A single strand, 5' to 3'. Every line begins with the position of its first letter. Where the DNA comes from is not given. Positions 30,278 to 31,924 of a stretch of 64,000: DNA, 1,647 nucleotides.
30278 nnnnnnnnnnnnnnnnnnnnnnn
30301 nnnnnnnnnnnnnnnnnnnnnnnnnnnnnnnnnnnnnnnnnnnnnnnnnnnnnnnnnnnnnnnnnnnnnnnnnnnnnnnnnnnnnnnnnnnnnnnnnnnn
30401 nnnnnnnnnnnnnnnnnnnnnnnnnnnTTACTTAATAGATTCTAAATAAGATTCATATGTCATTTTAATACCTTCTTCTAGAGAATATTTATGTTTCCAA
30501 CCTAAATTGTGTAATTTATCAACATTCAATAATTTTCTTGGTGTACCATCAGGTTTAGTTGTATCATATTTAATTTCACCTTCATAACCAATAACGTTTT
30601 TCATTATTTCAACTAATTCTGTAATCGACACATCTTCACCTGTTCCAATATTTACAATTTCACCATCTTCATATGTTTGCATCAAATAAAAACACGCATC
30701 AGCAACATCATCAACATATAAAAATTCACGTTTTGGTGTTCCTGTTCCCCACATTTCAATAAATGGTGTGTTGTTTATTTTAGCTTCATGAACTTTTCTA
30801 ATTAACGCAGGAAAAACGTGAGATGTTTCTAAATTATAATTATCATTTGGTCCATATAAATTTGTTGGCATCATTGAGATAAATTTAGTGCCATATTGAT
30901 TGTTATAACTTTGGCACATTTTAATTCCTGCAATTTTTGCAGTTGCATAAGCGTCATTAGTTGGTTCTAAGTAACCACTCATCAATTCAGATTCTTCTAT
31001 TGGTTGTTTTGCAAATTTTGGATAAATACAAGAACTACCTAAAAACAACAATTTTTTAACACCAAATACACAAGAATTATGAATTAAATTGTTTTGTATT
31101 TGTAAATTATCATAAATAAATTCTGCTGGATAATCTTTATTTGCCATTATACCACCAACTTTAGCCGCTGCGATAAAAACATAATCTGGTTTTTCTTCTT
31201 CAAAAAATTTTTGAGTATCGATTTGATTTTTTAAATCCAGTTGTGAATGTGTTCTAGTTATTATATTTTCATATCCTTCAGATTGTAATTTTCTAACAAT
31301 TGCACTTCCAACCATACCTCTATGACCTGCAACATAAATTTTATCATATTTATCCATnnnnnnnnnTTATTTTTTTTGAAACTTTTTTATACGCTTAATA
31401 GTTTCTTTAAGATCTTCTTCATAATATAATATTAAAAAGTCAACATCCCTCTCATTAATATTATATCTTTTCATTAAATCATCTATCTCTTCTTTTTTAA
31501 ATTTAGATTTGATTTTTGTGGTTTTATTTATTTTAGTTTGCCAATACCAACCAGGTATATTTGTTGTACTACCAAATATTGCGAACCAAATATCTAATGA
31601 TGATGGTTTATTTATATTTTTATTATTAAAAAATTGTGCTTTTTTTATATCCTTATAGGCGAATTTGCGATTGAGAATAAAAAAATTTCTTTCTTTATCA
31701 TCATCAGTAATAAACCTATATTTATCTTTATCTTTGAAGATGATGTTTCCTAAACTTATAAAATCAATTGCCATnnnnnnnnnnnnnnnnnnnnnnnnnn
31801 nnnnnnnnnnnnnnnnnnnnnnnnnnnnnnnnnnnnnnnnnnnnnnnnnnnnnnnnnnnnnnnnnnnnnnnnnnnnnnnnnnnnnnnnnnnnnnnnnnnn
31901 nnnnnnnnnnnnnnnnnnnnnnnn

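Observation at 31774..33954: Soluble hybrid sensor histidine kinase (PAS x2-3, HisKA, HATPase, receiver) with no cognate response regulator nearby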

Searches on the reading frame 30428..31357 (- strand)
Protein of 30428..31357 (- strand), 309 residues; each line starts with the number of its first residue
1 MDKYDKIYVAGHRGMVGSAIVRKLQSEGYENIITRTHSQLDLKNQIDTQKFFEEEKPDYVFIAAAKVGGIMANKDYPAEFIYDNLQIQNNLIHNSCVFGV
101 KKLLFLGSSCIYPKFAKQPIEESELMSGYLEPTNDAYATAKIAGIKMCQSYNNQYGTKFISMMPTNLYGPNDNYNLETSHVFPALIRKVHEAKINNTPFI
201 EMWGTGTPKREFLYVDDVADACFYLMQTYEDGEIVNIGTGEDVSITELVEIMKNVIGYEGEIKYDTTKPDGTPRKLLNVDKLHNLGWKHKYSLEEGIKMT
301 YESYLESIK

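Call 3: search_protein_families(library=pfam, proteins=[window:30428-31357:-], max_evalue=0.01)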
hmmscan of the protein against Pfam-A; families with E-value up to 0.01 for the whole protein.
window:30428-31357:- (309 aa): 4 families
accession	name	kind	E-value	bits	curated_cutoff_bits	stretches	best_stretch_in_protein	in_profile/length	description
PF01370.27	Epimerase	-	2.8e-66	223.8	20.9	1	7-238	1-240/240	NAD dependent epimerase/dehydratase family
PF16363.11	GDP_Man_Dehyd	-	4.9e-22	79.3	27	1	39-300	58-332/332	GDP-mannose 4,6 dehydratase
PF04321.23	RmlD_sub_bind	-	1e-06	28.5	27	1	6-66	2-61/287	RmlD substrate binding domain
PF02719.21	Polysacc_synt_2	-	2.8e-05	23.9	20.2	0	7-106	26-126/293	Polysaccharide biosynthesis protein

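Call 105: search_protein_families(library=padloc, proteins=[window:30428-31357:-], max_evalue=0.001)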
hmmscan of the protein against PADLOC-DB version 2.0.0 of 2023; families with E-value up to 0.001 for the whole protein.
window:30428-31357:- (309 aa): 0 families

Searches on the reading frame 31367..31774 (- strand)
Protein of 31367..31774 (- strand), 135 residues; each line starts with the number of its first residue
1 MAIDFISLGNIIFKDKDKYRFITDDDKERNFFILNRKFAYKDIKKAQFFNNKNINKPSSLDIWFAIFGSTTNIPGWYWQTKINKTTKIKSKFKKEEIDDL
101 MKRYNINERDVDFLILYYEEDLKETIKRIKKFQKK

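Call 3: search_protein_families(library=pfam, proteins=[window:31367-31774:-], max_evalue=0.01)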
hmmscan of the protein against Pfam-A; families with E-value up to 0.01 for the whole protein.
window:31367-31774:- (135 aa): 0 families

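Call 9: search_protein_families(library=phrogs, proteins=[window:31367-31774:-], max_evalue=0.001)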
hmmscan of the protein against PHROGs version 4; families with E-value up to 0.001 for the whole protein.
window:31367-31774:- (135 aa): 0 families

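Call 21: search_solved_structures(query=A2, max_evalue=10, show_alignments=2)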
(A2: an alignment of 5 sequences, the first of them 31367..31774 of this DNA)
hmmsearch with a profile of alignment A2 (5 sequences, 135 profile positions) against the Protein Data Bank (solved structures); distinct sequences matched with E-value up to 10: 11.
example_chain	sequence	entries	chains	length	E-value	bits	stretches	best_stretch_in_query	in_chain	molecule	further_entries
1r86_A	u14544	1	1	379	0.32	14.4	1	54-123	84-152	Endo-1,4-beta-xylanase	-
9fk7_A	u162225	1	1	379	0.32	14.4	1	54-123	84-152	Endo-1,4-beta-xylanase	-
9fk8_A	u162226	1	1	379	0.32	14.3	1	54-123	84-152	Endo-1,4-beta-xylanase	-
9fk6_A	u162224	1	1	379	0.32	14.3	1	54-123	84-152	Endo-1,4-beta-xylanase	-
1hiz_A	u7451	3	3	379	0.35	14.2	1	54-123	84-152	ENDO-1,4-BETA-XYLANASE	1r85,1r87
9fk1_A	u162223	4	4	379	0.35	14.2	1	54-123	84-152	Endo-1,4-beta-xylanase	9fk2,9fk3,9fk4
4prw_A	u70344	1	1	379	0.35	14.2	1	54-123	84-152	Endo-1,4-beta-xylanase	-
3mmd_A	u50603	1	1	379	0.36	14.2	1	54-123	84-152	Endo-1,4-beta-xylanase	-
9fk9_A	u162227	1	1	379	0.36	14.2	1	54-123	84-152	Endo-1,4-beta-xylanase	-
4pud_A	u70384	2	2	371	0.43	13.9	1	54-123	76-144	Endo-1,4-beta-xylanase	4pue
8ro1_DX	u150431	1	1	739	1.4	12.3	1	47-124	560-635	Pre-mRNA-splicing factor ATP-dependent RNA helicase ddx-15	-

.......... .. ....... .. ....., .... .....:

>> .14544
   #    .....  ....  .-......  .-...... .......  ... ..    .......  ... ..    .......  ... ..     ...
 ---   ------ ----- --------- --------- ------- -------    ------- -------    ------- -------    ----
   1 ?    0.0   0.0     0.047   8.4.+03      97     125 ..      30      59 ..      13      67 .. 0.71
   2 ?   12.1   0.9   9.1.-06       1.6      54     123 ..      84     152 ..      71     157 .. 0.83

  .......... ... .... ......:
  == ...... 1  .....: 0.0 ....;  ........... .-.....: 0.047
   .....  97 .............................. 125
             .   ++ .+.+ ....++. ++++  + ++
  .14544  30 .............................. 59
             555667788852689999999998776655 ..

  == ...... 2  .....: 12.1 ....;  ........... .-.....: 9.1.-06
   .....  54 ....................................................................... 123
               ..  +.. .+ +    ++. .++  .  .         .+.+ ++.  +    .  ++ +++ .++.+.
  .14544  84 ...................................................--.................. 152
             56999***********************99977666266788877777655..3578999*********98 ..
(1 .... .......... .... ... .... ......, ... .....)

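Call 22: search_protein_families(library=pfam, alignment_id=A2, max_evalue=10)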
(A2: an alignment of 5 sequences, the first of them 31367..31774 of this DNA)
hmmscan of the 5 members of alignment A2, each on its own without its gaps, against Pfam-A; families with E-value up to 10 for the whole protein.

A. member 1, window:31367-31774:- (135 aa): 1 family
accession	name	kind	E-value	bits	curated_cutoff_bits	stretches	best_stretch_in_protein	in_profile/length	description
PF22310.2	NMB0315_dom_I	-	0.75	10.6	27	1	19-37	63-81/83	NMB0315-like, domain I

B. families by the number of members that match (of 5 scanned): 11 families
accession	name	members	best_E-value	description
PF22310.2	NMB0315_dom_I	2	0.7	NMB0315-like, domain I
PF25639.1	DUF7943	1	0.0017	Domain of unknown function (DUF7943)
PF00129.23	MHC_I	1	0.0093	Class I Histocompatibility antigen, domains alpha 1 and 2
PF19025.5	DUF5751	1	0.0095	Family of unknown function (DUF5751)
PF25669.1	SMP_MUG190-like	1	0.028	MUG190-like SMP domain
PF13277.11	YmdB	1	0.029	YmdB-like protein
PF02270.21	TFIIF_beta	1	0.043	TFIIF, beta subunit HTH domain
PF14615.11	Rsa3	1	0.13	Ribosome-assembly protein 3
PF21714.3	KaiA_N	1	0.14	Circadian clock protein KaiA, N-terminal domain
PF11291.13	DUF3091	1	0.16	Protein of unknown function (DUF3091)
PF03714.20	PUD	1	0.62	Bacterial pullanase-associated domain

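Call 26: search_dna_similar(query=window:31367-31774:-, collection=phages, mode=protein, max_rows=15, max_evalue=0.01)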
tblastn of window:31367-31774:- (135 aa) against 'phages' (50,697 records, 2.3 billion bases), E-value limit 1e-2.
Records with a match: 5; places in all: 5; records where one place covers at least 80% of the query: 2.
Best place of each record, by identity: <60% 5.
By first word of the organism name: uncultured 5.
By host as written in the record: - 5.
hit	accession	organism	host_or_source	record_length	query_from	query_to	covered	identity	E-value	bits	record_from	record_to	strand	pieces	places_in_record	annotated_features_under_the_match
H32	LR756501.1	uncultured phage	metagenomic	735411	3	133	97%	36.1%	3e-15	76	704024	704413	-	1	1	record has no annotation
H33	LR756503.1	uncultured phage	metagenomic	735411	3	133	97%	36.1%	3e-15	76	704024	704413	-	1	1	record has no annotation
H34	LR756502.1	uncultured phage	metagenomic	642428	4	79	56%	47.4%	6e-9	58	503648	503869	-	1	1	record has no annotation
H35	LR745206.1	uncultured phage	metagenomic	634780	4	79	56%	43.4%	2e-12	69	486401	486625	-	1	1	record has no annotation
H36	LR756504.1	uncultured phage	metagenomic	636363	3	78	56%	39.5%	2e-6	51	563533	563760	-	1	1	record has no annotation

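Call 34: get_annotated_region(hit=H32, flank=8000)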
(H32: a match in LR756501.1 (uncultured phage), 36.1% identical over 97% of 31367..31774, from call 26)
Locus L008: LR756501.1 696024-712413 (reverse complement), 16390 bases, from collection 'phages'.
description: uncultured phage genome assembly, chromosome: 1.
organism: uncultured phage (NCBI taxid 278008)
taxonomy: Viruses; environmental samples
host: -; source: metagenomic; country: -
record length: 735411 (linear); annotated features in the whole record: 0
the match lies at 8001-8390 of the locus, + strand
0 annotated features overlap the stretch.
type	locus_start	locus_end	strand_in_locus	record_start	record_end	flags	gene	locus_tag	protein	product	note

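Call 46: find_homologous_proteins(query=A4, max_evalue=0.001)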
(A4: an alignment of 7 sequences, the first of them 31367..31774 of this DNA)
Query A4 (7 sequences) (135 aa, profile of the alignment): 278 proteins with E <= 0.001 among 2597 candidates; the best 120 are listed.
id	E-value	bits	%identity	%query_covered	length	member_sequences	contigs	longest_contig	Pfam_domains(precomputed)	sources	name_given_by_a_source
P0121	2.6e-63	230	100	100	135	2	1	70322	-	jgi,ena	-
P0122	1.1e-62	228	81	99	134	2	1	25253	-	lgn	-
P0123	1.9e-62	227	79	100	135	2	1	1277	-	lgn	-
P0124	3.3e-62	226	76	99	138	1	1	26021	-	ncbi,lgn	-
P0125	5.1e-60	219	81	100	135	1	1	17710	-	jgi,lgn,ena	-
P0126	8.1e-60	219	83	100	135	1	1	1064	-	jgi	-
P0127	1.7e-59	218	82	100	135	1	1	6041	-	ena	-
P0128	1.9e-59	217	75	99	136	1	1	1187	-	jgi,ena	-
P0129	4.2e-59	216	79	100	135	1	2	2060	-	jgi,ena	-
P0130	4.7e-59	216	63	90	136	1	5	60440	-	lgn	-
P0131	5.3e-59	216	67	99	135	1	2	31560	-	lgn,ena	-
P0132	1.6e-58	214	79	100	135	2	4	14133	-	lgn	-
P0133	6.2e-58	213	81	100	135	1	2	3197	-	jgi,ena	-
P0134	1.6e-56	208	72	100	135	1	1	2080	-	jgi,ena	-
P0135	7.3e-56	206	72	100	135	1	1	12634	-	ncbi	-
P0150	1.6e-51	192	61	97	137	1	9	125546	-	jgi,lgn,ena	-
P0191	3.1e-49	184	60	97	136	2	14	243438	-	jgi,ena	-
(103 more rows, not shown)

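Call 47: find_encoding_contigs(protein=P0191, flank=10000, max_places=1)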
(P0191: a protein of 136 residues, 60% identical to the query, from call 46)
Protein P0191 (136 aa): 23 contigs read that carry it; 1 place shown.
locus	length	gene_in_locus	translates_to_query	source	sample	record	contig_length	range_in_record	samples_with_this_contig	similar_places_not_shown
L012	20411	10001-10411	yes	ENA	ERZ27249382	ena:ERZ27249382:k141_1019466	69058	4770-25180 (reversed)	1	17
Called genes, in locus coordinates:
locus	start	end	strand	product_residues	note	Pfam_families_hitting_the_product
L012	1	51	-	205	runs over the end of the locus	-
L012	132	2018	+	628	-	-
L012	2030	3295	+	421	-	PF05345:He_PIG (weak)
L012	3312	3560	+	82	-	-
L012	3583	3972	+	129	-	-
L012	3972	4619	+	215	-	-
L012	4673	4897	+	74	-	-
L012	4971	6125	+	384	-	PF00575:S1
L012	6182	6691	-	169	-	-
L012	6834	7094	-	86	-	-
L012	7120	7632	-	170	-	PF02357:NusG, PF03439:Spt5-NGN (faint)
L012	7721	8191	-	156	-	-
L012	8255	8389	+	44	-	-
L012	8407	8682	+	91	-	PF04221:RelB (faint)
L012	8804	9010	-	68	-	-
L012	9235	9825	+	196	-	PF00265:TK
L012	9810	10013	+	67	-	-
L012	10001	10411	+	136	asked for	-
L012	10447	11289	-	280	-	-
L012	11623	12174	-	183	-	PF04308:RNaseH_like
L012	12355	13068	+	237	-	-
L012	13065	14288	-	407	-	-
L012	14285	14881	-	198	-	-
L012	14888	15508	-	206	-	-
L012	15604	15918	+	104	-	-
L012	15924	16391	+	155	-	-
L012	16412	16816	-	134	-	-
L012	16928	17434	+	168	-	-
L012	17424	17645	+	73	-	-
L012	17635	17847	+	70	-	-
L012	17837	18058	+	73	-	-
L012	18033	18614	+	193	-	-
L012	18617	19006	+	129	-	-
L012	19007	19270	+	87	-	-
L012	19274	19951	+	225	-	PF02146:SIR2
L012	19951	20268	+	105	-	-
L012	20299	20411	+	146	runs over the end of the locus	-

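Call 48: find_encoding_contigs(protein=P0150, flank=10000, max_places=1)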
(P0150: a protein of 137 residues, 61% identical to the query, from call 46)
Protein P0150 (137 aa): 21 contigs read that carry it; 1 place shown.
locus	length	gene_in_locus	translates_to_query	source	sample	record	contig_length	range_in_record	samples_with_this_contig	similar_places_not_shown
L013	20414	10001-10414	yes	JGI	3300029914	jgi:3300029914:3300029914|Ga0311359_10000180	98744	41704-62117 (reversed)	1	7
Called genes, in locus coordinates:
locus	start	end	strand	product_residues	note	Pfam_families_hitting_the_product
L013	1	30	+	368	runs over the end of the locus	PF00723:Glyco_hydro_15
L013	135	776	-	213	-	PF07659:DUF1599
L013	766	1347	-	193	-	-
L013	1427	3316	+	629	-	-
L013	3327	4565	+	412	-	PF05345:He_PIG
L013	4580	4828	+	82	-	-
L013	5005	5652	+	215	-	-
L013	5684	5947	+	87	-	-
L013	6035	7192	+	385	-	PF23459:S1_RRP5 (faint), PF00575:S1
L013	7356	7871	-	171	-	PF02357:NusG, PF03439:Spt5-NGN (faint)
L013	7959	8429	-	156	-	-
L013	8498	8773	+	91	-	-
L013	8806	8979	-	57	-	-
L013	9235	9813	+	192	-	PF00265:TK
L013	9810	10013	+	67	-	-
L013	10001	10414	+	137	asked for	-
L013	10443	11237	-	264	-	-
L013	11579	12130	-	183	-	PF04308:RNaseH_like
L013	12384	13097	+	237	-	-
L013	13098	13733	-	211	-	-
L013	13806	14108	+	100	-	-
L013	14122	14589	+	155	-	-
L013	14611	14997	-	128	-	-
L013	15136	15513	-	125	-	-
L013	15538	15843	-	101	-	-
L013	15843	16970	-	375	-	-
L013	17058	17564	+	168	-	-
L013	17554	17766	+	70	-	-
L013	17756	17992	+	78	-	-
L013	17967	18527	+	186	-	-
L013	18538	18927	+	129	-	-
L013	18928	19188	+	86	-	-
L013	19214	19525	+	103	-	-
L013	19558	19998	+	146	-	-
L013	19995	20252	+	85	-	-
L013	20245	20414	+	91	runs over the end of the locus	-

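Call 65: predict_structure(alignment_id=A6)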
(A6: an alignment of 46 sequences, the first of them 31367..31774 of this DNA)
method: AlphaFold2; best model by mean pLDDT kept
length: 135 residues; sequences in the alignment: 46
mean_pLDDT: 61.3   pTM: 0.32
mean pLDDT of the five models: 61.3, 60.8, 60.0, 59.6, 54.6
residues with pLDDT >= 90: 0; 70-90: 36; 50-70: 78; < 50: 21
segments of 3 or more residues with pLDDT < 50: 1-3, 74-86
pLDDT, mean of each block of 10 residues (from residue 1): 51 55 59 60 59 57 59 43 50 79 76 71 80 59
secondary structure, 60 per line:
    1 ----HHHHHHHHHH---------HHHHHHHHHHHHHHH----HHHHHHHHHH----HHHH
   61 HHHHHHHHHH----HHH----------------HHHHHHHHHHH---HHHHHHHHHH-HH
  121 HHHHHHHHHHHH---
elements in order: H5-14 H24-38 H43-52 H57-70 H94-104 H108-117 H119-132

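Call 68: fold_search(model_id=the predicted structure, library=pdb)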
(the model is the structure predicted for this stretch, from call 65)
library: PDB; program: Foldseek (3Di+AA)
matches with E <= 10: 4; with E <= 0.001: 0
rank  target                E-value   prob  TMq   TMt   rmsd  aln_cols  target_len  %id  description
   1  5ij7_T                3.4e+00  0.07  0.18  0.19   9.1        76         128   17  Structure of Hs/AcPRC2 in complex with a pyridone inhibitor (released 2016-05-04)
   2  5ij7_S                3.6e+00  0.07  0.18  0.19   9.1        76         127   17  Structure of Hs/AcPRC2 in complex with a pyridone inhibitor (released 2016-05-04)
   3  5lsj_B                5.4e+00  0.02  0.17  0.15  23.6       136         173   12  CRYSTAL STRUCTURE OF THE HUMAN KINETOCHORE MIS12-CENP-C delta-HEAD2 COMPLEX (released 2016-11-16)
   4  8eqv_B                9.2e+00  0.03  0.19  0.08  10.5        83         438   17  Cryo-EM structure of PRC2 in complex with the long isoform of AEBP2 (released 2024-07-31)

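Call 105: search_protein_families(library=padloc, proteins=[window:31367-31774:-], max_evalue=0.001)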
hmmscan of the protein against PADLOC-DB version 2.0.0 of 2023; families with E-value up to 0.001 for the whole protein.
window:31367-31774:- (135 aa): 0 families
